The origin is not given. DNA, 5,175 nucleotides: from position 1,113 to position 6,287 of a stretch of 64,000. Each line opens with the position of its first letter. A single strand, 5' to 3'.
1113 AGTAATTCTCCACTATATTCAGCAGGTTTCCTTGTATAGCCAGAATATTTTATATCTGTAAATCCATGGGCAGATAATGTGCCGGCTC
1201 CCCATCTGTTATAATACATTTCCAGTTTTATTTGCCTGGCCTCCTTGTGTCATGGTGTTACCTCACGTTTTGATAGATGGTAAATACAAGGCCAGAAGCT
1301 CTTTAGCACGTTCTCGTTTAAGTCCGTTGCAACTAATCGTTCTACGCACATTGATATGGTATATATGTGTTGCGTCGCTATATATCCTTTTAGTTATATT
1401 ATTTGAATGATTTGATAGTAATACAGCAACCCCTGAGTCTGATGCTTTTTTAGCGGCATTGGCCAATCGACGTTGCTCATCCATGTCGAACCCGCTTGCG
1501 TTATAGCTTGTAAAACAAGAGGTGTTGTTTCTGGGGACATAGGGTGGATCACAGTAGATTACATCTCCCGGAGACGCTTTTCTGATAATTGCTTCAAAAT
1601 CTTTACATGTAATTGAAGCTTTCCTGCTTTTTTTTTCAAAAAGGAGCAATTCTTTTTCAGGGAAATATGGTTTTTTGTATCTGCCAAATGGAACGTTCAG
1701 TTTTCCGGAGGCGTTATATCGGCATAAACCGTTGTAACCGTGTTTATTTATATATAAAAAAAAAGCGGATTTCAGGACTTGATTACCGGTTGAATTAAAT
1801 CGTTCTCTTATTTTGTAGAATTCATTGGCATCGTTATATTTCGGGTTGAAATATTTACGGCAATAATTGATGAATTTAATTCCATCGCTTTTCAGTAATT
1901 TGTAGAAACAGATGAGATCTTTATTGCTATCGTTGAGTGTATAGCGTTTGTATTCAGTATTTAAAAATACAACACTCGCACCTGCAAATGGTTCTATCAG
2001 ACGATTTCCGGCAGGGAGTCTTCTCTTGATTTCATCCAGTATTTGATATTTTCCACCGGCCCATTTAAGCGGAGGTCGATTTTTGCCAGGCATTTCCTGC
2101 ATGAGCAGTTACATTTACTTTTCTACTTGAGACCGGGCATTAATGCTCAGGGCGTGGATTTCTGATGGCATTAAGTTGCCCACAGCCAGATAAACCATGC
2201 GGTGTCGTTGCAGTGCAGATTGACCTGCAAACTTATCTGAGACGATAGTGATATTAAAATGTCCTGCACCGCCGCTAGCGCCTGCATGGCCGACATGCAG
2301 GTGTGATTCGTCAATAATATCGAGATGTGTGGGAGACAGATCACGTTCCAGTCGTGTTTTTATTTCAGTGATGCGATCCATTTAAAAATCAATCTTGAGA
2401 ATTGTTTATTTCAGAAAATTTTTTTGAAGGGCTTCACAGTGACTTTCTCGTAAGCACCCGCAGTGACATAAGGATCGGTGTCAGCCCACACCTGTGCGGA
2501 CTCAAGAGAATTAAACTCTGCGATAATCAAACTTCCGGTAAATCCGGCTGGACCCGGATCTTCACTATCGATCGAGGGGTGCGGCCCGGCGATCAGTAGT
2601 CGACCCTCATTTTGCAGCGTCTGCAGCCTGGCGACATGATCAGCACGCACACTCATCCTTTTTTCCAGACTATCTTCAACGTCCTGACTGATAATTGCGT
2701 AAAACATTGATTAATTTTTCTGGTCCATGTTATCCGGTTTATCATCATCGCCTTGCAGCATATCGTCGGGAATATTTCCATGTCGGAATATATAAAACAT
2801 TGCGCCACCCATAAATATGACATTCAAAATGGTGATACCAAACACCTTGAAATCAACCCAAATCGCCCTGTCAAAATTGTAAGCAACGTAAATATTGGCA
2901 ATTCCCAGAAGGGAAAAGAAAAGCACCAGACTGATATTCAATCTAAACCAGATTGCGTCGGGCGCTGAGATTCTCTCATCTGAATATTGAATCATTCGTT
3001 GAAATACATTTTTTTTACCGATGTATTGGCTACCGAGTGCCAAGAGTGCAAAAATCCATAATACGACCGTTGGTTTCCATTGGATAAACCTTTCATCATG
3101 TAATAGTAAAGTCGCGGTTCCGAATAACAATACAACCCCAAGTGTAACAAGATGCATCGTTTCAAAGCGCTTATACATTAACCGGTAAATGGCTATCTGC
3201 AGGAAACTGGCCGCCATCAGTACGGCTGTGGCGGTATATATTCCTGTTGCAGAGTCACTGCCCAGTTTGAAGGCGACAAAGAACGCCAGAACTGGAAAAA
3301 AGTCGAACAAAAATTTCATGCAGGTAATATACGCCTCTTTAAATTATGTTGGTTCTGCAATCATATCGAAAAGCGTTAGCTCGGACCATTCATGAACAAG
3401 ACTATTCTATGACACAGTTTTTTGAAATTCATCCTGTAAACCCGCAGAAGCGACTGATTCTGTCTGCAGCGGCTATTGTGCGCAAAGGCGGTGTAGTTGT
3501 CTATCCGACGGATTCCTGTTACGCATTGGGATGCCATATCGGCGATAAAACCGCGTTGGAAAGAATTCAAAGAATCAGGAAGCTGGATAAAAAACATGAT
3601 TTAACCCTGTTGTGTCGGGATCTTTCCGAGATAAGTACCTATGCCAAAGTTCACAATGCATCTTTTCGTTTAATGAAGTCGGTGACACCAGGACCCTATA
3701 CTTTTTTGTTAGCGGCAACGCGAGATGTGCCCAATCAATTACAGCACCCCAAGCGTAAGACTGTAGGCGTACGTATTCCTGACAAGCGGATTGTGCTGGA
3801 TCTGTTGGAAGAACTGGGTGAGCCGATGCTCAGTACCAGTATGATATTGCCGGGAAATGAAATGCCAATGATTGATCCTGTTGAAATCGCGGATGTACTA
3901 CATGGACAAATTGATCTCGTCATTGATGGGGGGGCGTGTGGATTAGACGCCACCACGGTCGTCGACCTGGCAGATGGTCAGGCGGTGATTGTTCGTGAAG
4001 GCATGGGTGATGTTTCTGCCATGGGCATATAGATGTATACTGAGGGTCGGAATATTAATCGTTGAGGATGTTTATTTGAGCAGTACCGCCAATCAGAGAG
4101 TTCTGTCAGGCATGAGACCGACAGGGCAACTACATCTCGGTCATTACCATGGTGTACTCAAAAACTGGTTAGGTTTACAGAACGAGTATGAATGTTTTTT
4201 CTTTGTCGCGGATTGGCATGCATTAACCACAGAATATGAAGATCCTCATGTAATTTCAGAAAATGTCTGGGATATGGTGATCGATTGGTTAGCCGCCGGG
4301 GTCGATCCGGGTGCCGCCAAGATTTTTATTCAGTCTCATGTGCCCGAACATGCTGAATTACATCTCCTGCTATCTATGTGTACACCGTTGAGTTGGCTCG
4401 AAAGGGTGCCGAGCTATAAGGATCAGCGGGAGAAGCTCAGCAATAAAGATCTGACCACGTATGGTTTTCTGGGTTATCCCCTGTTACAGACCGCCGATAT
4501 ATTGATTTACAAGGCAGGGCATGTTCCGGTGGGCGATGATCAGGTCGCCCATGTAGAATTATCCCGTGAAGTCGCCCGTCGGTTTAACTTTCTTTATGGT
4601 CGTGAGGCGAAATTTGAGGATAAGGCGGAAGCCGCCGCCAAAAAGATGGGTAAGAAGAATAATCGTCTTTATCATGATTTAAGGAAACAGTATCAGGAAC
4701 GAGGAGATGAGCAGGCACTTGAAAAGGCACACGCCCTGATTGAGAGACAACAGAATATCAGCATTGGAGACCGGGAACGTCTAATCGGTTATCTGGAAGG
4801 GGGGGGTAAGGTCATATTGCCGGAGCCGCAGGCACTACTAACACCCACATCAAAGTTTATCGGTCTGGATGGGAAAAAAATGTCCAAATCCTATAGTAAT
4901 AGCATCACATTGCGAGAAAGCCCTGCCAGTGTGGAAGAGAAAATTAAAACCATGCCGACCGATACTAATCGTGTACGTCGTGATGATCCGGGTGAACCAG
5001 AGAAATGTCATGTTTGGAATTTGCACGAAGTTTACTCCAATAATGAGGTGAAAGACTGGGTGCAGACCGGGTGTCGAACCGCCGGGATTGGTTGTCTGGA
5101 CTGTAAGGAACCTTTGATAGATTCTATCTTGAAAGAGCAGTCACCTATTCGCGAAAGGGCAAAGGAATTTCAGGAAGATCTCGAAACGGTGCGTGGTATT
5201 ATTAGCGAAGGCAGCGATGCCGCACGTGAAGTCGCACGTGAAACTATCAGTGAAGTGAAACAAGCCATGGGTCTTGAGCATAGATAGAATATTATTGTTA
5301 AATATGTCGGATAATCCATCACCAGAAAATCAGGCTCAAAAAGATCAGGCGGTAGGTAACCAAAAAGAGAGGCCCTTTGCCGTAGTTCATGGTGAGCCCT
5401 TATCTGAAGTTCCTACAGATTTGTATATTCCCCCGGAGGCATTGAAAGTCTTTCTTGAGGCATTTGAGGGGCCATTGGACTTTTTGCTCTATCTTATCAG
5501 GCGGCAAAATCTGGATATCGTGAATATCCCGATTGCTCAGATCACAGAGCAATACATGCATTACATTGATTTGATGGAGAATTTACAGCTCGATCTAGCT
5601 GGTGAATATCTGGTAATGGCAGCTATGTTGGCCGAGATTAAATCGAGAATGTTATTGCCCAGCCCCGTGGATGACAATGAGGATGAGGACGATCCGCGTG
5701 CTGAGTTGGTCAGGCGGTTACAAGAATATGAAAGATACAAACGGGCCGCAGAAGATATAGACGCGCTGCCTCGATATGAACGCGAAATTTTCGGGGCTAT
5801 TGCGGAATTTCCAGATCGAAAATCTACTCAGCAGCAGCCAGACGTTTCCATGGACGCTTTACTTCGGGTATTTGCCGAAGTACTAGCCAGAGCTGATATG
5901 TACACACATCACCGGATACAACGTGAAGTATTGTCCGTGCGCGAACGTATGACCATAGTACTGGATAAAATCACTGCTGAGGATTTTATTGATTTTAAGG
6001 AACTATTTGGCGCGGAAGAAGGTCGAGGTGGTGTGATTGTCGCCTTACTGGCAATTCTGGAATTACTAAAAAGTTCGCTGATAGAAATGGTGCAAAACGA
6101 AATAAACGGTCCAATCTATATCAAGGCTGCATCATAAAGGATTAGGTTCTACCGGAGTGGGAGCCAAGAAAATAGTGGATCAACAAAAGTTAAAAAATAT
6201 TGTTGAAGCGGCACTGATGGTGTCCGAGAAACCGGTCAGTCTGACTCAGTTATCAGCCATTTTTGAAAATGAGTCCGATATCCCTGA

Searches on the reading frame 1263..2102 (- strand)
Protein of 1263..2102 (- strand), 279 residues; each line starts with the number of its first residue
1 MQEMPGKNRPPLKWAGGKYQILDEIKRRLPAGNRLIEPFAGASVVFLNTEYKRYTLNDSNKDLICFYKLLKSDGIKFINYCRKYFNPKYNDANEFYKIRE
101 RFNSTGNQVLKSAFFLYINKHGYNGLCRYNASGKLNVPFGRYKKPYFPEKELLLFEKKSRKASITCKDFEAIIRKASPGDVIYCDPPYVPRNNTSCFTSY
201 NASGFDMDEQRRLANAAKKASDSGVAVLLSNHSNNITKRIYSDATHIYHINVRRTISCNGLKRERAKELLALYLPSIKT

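Call 54: search_protein_families(library=pfam, proteins=[window:1263-2102:-], max_evalue=0.00001)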
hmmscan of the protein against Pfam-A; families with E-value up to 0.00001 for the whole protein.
window:1263-2102:- (279 aa): 1 family
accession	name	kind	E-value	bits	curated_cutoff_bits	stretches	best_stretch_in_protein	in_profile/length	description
PF02086.21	MethyltransfD12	-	3e-65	220.9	22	1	14-256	1-253/253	D12 class N6 adenine-specific DNA methyltransferase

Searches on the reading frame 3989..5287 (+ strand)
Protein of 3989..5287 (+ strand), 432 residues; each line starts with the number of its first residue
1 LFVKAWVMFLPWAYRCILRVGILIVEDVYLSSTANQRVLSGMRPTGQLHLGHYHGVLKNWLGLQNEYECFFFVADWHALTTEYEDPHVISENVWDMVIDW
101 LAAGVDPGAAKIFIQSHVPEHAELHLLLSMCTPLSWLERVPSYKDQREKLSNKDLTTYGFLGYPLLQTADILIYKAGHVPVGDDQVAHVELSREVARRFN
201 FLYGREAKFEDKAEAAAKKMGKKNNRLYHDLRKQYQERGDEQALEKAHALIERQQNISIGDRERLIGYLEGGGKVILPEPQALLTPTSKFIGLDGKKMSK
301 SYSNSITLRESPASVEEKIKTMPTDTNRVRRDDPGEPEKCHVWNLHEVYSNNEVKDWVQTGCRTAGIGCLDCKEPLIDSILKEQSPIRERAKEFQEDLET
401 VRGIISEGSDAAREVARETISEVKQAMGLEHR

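Call 54: search_protein_families(library=pfam, proteins=[window:3989-5287:+], max_evalue=0.00001)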
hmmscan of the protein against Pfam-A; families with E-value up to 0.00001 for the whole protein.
window:3989-5287:+ (432 aa): 1 family
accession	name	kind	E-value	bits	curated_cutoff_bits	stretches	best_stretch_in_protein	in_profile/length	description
PF00579.31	tRNA-synt_1b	-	6.5e-61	206.7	21.1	1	34-377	4-284/292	tRNA synthetases class I (W and Y)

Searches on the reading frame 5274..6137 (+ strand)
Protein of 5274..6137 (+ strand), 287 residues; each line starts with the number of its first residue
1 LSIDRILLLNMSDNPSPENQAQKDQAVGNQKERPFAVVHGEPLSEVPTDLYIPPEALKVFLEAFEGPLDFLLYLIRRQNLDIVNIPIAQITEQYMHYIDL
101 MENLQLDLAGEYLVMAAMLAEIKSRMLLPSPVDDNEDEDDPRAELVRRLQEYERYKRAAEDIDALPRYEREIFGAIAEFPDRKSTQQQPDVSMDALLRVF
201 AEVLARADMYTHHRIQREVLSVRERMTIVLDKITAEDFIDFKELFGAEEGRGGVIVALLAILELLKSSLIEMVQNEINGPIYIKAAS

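Call 54: search_protein_families(library=pfam, proteins=[window:5274-6137:+], max_evalue=0.00001)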
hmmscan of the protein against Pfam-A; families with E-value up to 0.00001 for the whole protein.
window:5274-6137:+ (287 aa): 1 family
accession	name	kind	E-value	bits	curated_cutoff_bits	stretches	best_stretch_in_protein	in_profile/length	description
PF02616.19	SMC_ScpA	-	6.9e-33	115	24.6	1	74-284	1-230/232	Segregation and condensation protein ScpA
